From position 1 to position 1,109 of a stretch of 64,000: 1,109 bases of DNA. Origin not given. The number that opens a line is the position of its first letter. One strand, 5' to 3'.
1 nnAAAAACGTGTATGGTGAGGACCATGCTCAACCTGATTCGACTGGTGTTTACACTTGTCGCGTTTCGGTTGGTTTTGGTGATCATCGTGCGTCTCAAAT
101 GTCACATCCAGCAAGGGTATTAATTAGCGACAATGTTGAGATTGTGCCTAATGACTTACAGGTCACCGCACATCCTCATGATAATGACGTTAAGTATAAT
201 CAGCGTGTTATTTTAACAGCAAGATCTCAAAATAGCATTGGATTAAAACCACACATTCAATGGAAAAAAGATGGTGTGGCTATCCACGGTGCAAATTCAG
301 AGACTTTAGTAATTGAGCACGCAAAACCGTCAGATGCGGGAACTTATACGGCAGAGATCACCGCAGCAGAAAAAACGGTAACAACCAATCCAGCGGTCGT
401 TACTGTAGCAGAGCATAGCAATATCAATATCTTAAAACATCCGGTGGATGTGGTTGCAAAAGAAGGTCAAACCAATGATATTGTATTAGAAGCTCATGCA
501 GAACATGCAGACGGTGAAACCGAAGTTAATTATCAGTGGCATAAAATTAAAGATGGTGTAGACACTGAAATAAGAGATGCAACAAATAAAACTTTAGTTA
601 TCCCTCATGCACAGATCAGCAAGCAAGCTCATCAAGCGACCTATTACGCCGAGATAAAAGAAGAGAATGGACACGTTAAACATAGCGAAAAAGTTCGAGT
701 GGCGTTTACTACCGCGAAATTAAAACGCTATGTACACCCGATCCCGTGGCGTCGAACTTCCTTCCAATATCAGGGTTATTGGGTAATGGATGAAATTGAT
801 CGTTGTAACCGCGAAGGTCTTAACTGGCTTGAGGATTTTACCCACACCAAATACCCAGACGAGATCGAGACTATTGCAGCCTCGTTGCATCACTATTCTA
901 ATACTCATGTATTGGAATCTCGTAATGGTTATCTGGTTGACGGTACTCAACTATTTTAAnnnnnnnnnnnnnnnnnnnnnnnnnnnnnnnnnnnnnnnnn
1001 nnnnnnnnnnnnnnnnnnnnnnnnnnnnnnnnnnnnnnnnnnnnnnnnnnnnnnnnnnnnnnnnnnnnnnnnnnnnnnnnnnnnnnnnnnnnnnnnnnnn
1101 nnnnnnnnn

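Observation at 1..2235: Two tandem Hoc paralogs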

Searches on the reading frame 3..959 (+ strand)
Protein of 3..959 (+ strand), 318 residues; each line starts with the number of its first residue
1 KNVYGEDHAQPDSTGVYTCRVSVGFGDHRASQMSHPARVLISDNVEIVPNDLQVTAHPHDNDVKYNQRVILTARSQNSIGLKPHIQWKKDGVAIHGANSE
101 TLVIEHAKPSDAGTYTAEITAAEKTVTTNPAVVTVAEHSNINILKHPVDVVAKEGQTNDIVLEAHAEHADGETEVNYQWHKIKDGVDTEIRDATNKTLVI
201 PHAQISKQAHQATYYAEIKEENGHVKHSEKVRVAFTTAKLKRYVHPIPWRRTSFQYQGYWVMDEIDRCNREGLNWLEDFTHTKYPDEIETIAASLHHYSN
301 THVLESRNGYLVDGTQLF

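Call 7: search_protein_families(library=pfam, proteins=[window:3-959:+], max_evalue=1)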
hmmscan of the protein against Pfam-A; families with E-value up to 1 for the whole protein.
window:3-959:+ (318 aa): 10 families
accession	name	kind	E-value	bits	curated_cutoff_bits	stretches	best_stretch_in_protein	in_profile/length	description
PF13927.12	Ig_3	-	7.6e-11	42.8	30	1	53-116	3-73/78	Immunoglobulin domain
PF07679.22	I-set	-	1e-08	35.6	23.7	1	53-128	2-84/90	Immunoglobulin I-set domain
PF13895.12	Ig_2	-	2.7e-07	31.2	27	1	63-123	11-67/79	Immunoglobulin domain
PF00047.31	ig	-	1.6e-06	28.7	21.8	1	64-119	6-70/81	Immunoglobulin domain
PF07686.23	V-set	-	0.00018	22.1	26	1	90-133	60-106/109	Immunoglobulin V-set domain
PF22352.2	K319L-like_PKD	-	0.0015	18.9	27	1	157-202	11-56/84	K319L-like, PKD domain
PF16681.11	Ig_5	-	0.0032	18.3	27.3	1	69-124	10-62/82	Ig-like domain on T-cell surface glycoprotein CD3 epsilon chain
PF16680.11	Ig_4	-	0.03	15.3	30.1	1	68-122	3-52/71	T-cell surface glycoprotein CD3 delta chain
PF17786.7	Mannosidase_ig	-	0.058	14.4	23.4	1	128-179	33-85/91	Mannosidase Ig/CBM-like domain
PF11465.14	Receptor_2B4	-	0.16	12.6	21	0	101-129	72-100/108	Natural killer cell receptor 2B4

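Call 8: search_protein_families(library=phrogs, proteins=[window:3-959:+], max_evalue=0.01)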
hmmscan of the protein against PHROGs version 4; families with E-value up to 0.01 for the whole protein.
window:3-959:+ (318 aa): 13 families
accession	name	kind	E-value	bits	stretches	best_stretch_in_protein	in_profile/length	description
phrog_1149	-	head and packaging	3.7e-33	115.4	1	10-317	893-1143/1150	Hoc-like head decoration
phrog_32100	-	unknown function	3.1e-21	76.2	1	282-318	7-43/65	-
phrog_3995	-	tail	4.2e-19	69.9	2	3-138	170-291/294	tail protein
phrog_14282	-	head and packaging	1.5e-17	65.2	1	243-313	8-77/246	Hoc-like head decoration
phrog_11091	-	head and packaging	7.3e-14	53.1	1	243-312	8-76/167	Hoc-like head decoration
phrog_2973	-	head and packaging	8.1e-13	49.5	2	86-206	142-255/310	Hoc-like head decoration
phrog_4069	-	head and packaging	2e-10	41.8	1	44-135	26-115/116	Hoc-like head decoration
phrog_9703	-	head and packaging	5.9e-09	36.3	1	245-311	1-66/502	head decoration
phrog_21694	-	head and packaging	9.4e-08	32.8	1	262-315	1-54/66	Hoc-like head decoration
phrog_158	-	tail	3.4e-05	24.4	1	83-137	196-253/376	major tail protein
phrog_9239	-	tail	0.00015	21.3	1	84-207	248-361/741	tail tubular protein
phrog_853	-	tail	0.0017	18.6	1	54-136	167-253/254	major tail protein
phrog_8700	-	unknown function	0.0076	15.7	0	53-188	40-183/453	-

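Call 12: search_dna_similar(query=window:3-959:+, collection=phages, mode=protein, max_rows=60, max_evalue=0.001)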
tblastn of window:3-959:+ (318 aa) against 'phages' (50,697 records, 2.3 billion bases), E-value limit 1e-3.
Records with a match: 1487; places in all: 1785; records where one place covers at least 80% of the query: 125.
Best place of each record, by identity: 95-99% 1; 60-80% 5; <60% 1481.
By first word of the organism name: Escherichia 678; Klebsiella 271; Shigella 88; Salmonella 67; Acinetobacter 61; Enterobacteria 56; Enterobacter 51; Yersinia 29; Citrobacter 29; Aeromonas 25; and 27 more.
By host as written in the record: Escherichia coli 274; - 158; Klebsiella pneumoniae 88; Escherichia coli O157:H7 35; Escherichia coli B 28; Escherichia coli K-12 MG1655 27; Escherichia coli str. K-12 substr. MG1655 22; Shigella sp. 21; and 374 more.
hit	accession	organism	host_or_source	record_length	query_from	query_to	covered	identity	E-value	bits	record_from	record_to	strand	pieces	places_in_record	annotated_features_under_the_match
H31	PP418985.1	Escherichia phage UPWr_E1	Escherichia coli 158B lux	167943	1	318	100%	96.9%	0e+0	619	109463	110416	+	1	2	hypothetical protein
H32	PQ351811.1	Shigella phage SSG23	Shigella sonnei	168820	1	318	100%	75.5%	1e-156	490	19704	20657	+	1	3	hypothetical protein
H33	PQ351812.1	Shigella phage SFHK24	Shigella flexneri 2a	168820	1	318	100%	75.5%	1e-156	490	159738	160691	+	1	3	hypothetical protein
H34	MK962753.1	Shigella phage JK32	Escherichia coli XL1 Blue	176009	1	318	100%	74.5%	1e-155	487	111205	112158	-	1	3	head outer capsid protein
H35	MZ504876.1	Enterobacteria phage Brandy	-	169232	1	318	100%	74.2%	7e-155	485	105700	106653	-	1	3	hypothetical protein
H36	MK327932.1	Escherichia phage vB_EcoM_G2248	Escherichia coli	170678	1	318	100%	70.8%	2e-147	464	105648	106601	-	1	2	hypothetical protein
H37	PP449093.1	Escherichia coli phage phiS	Escherichia coli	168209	9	318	97%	32.6%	6e-21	173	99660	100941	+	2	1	head outer capsid protein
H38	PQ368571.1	Escherichia phage ELT3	Escherichia coli str. K-12 substr. ...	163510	9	318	97%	32.3%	4e-21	171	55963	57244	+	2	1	capsid and scaffold | hypothetical protein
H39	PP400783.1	Escherichia phage FL37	Escherichia coli str. K-12 substr. ...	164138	31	318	91%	32.6%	3e-22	176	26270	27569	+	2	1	rasttk_feature_annotation_tool=annotate_proteins_si milarity; ... | hypothetical protein (x2)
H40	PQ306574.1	Escherichia phage vB_EcoM_PTE-Eco09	Escherichia coli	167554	37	318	89%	32.6%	3e-20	171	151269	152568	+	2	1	hypothetical protein (x2)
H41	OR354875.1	Klebsiella phage ValerieMcCarty01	Klebsiella oxytoca clinical isolate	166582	19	317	94%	28.8%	2e-12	74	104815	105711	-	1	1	capsid and scaffold protein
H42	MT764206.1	Escherichia phage JEP6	Escherichia coli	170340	11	317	97%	27.7%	6e-11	69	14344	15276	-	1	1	capsid and scaffold protein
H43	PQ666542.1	Shigella phage sb4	Shigella flexneri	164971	11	317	97%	27.2%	3e-9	64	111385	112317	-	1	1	highly immunogenic outer capsid protein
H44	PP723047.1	Klebsiella phage vB_Kpn529046-KEN37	Klebsiella sp.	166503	19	317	94%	27.8%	4e-13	76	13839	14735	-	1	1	Hoc-like head decoration protein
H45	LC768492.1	Klebsiella phage phiKp_22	Klebsiella pneumoniae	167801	19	317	94%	27.8%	2e-12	74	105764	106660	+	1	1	hypothetical protein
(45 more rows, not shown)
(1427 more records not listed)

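Call 14: search_solved_structures(query=window:3-959:+, max_evalue=1, show_alignments=2)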
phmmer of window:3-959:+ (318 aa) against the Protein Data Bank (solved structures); distinct sequences matched with E-value up to 1: 23.
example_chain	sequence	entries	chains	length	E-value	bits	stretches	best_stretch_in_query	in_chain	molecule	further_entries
9ncf_S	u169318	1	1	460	6.9e-21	78.6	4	85-157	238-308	Immunoglobulin-like domain protein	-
9c2d_S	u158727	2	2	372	4e-14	56.4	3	84-135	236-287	Tail protein | Putative tail protein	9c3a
5vf3_Z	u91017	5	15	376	1.1e-12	51.7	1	84-316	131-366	Highly immunogenic outer capsid protein | Hoc, highly immunogenic outer capsid protein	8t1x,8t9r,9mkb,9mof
6iaa_A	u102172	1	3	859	5.8e-06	29.6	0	82-156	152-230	Roundabout homolog 2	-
5z5k_A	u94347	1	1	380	3.2e-05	27.2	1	2-164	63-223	Netrin receptor DCC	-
3laf_A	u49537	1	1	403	3.3e-05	27.1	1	2-164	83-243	Deleted in Colorectal Cancer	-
4lp5_B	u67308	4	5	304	0.0012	22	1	14-121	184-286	Advanced glycosylation end product-specific receptor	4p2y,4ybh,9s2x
7ysw_C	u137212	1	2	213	0.0027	20.8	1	82-131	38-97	Fibroblast growth factor receptor 4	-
4u7m_A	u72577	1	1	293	0.003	20.7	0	17-154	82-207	Leucine-rich repeats and immunoglobulin-like domains protein 1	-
6i9s_A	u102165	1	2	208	0.014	18.5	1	81-157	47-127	Roundabout homolog 2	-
2le9_A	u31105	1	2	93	0.015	18.4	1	53-122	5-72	Advanced glycosylation end product-specific receptor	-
2ens_A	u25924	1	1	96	0.015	18.4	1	52-122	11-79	Advanced glycosylation end product-specific receptor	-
6j6y_A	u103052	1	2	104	0.065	16.3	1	82-126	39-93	Fibroblast growth factor receptor 4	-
8edc_A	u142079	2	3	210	0.078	16.1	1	82-139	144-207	Netrin receptor unc-5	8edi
7ow5_E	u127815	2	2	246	0.097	15.7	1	5-96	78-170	TCR beta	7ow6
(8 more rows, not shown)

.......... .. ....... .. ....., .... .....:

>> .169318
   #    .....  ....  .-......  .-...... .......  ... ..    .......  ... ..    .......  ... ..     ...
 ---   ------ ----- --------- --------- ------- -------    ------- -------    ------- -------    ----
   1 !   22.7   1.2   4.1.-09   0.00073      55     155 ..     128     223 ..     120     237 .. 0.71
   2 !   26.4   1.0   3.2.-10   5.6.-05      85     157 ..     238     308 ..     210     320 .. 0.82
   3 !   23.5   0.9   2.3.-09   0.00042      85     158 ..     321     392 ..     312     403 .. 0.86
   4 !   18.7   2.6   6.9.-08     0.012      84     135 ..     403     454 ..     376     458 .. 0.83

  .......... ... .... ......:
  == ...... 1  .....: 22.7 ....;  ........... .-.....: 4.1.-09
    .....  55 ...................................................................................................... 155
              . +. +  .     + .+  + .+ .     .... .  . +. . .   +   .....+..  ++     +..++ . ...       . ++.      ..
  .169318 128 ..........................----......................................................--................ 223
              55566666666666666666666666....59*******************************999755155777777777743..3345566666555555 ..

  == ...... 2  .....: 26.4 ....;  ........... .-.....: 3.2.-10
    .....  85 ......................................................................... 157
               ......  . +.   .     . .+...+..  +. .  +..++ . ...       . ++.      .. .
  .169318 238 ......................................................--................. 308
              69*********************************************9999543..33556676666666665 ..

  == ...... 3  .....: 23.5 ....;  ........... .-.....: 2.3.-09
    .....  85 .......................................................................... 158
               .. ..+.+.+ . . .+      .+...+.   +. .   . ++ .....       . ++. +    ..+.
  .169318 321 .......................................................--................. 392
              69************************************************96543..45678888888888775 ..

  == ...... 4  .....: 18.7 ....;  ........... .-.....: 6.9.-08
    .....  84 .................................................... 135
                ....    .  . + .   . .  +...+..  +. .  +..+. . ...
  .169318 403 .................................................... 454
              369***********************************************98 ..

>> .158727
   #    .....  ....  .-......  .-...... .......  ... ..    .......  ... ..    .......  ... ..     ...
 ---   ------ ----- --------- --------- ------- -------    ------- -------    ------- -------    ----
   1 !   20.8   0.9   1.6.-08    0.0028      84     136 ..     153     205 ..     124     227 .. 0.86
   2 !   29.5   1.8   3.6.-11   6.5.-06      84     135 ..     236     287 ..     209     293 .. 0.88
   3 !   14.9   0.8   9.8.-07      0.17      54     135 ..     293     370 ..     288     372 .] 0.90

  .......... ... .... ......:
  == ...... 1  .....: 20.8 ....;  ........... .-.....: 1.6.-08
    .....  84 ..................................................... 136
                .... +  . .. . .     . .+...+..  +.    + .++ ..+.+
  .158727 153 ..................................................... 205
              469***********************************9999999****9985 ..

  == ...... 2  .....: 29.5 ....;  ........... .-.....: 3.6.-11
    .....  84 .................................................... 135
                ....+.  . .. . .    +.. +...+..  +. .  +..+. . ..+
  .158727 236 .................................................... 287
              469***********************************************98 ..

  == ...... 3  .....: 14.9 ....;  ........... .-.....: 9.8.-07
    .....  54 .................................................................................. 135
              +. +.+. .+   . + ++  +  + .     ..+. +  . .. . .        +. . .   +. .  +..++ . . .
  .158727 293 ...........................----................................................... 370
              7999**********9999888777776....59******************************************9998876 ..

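Call 34: get_annotated_region(hit=H35, flank=4000)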
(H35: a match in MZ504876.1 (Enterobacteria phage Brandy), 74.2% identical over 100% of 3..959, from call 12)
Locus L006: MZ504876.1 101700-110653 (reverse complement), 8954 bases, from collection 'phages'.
description: Enterobacteria phage Brandy, complete genome.
organism: Enterobacteria phage Brandy (NCBI taxid 2863838)
taxonomy: Viruses; Duplodnaviria; Heunggongvirae; Uroviricota; Caudoviricetes; Straboviridae; Krischvirus
host: -; source: -; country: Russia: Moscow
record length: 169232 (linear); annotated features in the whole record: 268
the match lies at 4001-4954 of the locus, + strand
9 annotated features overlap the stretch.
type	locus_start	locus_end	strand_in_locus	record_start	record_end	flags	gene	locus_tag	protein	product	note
CDS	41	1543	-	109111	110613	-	uvsW_1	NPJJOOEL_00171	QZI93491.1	ATP-dependent DNA helicase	label: uvsW_1; ATP-dependent DNA helicase uvsW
CDS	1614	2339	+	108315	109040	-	-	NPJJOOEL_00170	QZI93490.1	hypothetical protein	label: NPJJOOEL_00170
CDS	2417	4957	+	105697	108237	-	-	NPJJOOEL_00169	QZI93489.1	hypothetical protein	label: NPJJOOEL_00169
CDS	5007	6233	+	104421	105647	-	-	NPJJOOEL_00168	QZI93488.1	hypothetical protein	label: NPJJOOEL_00168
CDS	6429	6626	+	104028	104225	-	-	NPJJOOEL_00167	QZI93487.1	hypothetical protein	label: NPJJOOEL_00167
CDS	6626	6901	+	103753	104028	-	-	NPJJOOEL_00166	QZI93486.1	hypothetical protein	label: NPJJOOEL_00166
CDS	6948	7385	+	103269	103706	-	-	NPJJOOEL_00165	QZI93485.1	hypothetical protein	label: NPJJOOEL_00165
CDS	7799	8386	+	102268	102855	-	-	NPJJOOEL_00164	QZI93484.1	hypothetical protein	label: NPJJOOEL_00164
CDS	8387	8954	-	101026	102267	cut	-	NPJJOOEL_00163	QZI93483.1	capsid vertex protein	label: NPJJOOEL_00163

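Call 35: get_annotated_region(hit=H34, flank=4000)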
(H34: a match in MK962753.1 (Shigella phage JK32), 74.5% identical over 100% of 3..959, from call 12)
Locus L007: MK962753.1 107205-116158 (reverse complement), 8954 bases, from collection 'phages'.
description: Shigella phage JK32, complete genome.
organism: Shigella phage JK32 (NCBI taxid 2591059)
taxonomy: Viruses; Duplodnaviria; Heunggongvirae; Uroviricota; Caudoviricetes; Straboviridae; Krischvirus
host: Escherichia coli XL1 Blue; source: river; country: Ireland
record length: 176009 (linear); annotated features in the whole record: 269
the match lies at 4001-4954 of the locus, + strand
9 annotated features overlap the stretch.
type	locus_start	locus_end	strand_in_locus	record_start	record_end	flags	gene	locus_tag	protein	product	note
CDS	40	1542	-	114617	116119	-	-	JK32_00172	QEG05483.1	RNA-DNA and DNA-DNA helicase ATPase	UvsW RNA-DNA and DNA-DNA helicase ATPase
CDS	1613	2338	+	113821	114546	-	-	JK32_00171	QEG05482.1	inhibitor of prohead protease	-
CDS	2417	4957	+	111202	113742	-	-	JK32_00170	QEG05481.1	head outer capsid protein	Hoc head outer capsid protein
CDS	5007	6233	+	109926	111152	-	-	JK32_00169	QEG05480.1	head outer capsid protein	Hoc head outer capsid protein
CDS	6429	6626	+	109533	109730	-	-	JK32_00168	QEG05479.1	hypothetical protein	-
CDS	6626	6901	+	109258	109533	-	-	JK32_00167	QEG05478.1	hypothetical protein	-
CDS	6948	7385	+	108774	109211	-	-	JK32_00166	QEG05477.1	hypothetical protein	-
CDS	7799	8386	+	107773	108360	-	-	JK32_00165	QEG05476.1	hypothetical protein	-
CDS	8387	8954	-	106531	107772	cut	-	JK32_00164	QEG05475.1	vertex head subunit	-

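Call 36: get_annotated_region(hit=H36, flank=4000)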
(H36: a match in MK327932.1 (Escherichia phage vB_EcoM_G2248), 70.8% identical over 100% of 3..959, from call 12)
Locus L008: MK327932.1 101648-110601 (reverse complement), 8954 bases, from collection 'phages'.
description: Escherichia phage vB_EcoM_G2248, complete genome.
organism: Escherichia phage vB_EcoM_G2248 (NCBI taxid 2502410)
taxonomy: Viruses; Duplodnaviria; Heunggongvirae; Uroviricota; Caudoviricetes; Straboviridae; Krischvirus
host: Escherichia coli; source: manure; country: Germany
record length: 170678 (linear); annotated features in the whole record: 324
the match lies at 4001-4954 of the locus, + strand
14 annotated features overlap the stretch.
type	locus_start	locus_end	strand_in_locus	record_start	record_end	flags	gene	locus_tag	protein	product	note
regulatory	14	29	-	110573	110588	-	-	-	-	terminator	putative transcriptional terminator, -11.30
CDS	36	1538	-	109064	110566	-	-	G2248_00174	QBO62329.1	putative helicase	putative UvsW helicase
CDS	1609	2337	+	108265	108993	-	-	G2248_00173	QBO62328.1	hypothetical protein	-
CDS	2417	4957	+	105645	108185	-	-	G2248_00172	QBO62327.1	hypothetical protein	-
regulatory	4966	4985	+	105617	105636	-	-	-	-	terminator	putative transcriptional terminator, -18.20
CDS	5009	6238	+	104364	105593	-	-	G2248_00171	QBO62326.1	hypothetical protein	-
regulatory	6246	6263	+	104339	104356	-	-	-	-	terminator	putative transcriptional terminator, -15.60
CDS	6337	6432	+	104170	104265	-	-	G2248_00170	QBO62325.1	hypothetical protein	-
CDS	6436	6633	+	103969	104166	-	-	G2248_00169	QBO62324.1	hypothetical protein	-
CDS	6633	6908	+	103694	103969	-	-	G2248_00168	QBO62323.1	hypothetical protein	-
CDS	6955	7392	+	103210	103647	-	-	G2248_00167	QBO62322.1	hypothetical protein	-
regulatory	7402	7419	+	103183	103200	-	-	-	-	terminator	putative transcriptional terminator, -17.00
CDS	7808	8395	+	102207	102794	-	-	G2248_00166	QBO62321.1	hypothetical protein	-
CDS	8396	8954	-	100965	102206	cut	-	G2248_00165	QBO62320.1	putative capsid vertex protein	-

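Call 55: find_homologous_proteins(query=window:3-959:+, max_evalue=1e-10)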
Query window:3-959:+ (318 aa): 14 proteins with E <= 1e-10 among 1747 candidates.
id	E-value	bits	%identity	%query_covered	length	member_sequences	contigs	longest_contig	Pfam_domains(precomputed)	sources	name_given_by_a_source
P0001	3.3e-130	453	65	100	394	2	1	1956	PF07679.23,PF13895.13,PF07686.24,PF13927.13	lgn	-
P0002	8.3e-121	422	76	78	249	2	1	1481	PF13927.13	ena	-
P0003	6.4e-21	94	32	78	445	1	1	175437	PF07679.23,PF13895.13,PF00801.27,PF13573.13,PF13927.13,PF00047.32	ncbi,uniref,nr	ncbi:tail protein [Escherichia phage EcS1]|uniref:Phage tail fibers n=1 Tax=Escherichia phage EcS1 T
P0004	8.9e-20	90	29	71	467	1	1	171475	PF13895.13,PF13927.13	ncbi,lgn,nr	ncbi:Hoc-like capsid decoration protein [Klebsiella phage Metamorpho]|nr:Hoc-like capsid decoration 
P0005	1.3e-17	83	32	46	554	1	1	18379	PF07679.23,PF13895.13,PF07686.24,PF13927.13,PF00047.32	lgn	-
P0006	6.2e-12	64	34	43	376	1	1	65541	PF13927.13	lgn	-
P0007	1.5e-11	63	27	73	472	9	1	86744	PF07679.23,PF13895.13,PF16820.12,PF00801.27,PF13927.13,PF06832.19,PF18911.7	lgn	-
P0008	2.0e-11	62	25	73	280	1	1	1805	PF07679.23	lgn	-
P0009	4.7e-11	61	27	77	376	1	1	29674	PF00801.27,PF13927.13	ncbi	ncbi:PKD domain-containing protein [Shigella sonnei]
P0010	5.5e-11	61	44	24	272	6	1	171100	-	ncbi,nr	ncbi:hypothetical protein ESCO10_00116 [Escherichia phage vB_EcoM_ESCO10]|nr:hypothetical protein ES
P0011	6.8e-11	61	26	84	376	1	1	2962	PF00801.27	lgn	-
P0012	9.7e-11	60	27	84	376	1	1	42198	PF00801.27,PF13927.13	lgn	-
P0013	9.7e-11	60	27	75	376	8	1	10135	PF07679.23,PF13927.13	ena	-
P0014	9.9e-11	60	26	77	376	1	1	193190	PF00801.27,PF13927.13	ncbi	-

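Call 67: predict_structure(alignment_id=A1)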
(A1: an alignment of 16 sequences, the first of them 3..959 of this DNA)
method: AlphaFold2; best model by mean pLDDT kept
length: 318 residues; sequences in the alignment: 16
mean_pLDDT: 76.1   pTM: 0.52
mean pLDDT of the five models: 76.1, 75.8, 72.6, 71.8, 71.4
residues with pLDDT >= 90: 80; 70-90: 141; 50-70: 55; < 50: 42
segments of 3 or more residues with pLDDT < 50: 24-58, 316-318
pLDDT, mean of each block of 10 residues (from residue 1): 51 56 46 43 41 46 72 69 86 91 83 87 79 72 89 87 90 89 95 95 90 94 87 82 61 76 90 86 87 78 75 58
secondary structure, 60 per line:
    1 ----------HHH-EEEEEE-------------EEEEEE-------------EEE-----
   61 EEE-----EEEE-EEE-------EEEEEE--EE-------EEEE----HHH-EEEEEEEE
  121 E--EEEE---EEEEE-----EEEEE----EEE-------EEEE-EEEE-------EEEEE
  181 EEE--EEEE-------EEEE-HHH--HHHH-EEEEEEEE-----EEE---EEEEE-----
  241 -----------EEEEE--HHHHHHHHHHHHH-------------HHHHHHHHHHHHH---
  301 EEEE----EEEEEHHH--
elements in order: E15-20 E34-39 E53-55 E61-63 E69-72 E74-76 E84-89 E101-104 E113-121 E124-127 E131-135 E141-145 E150-152 E160-163 E165-168 E176-183 E186-189 E197-200 H207-210 E212-219 E225-227 E231-235 E252-256 H259-271 H285-297 E301-304 E309-313
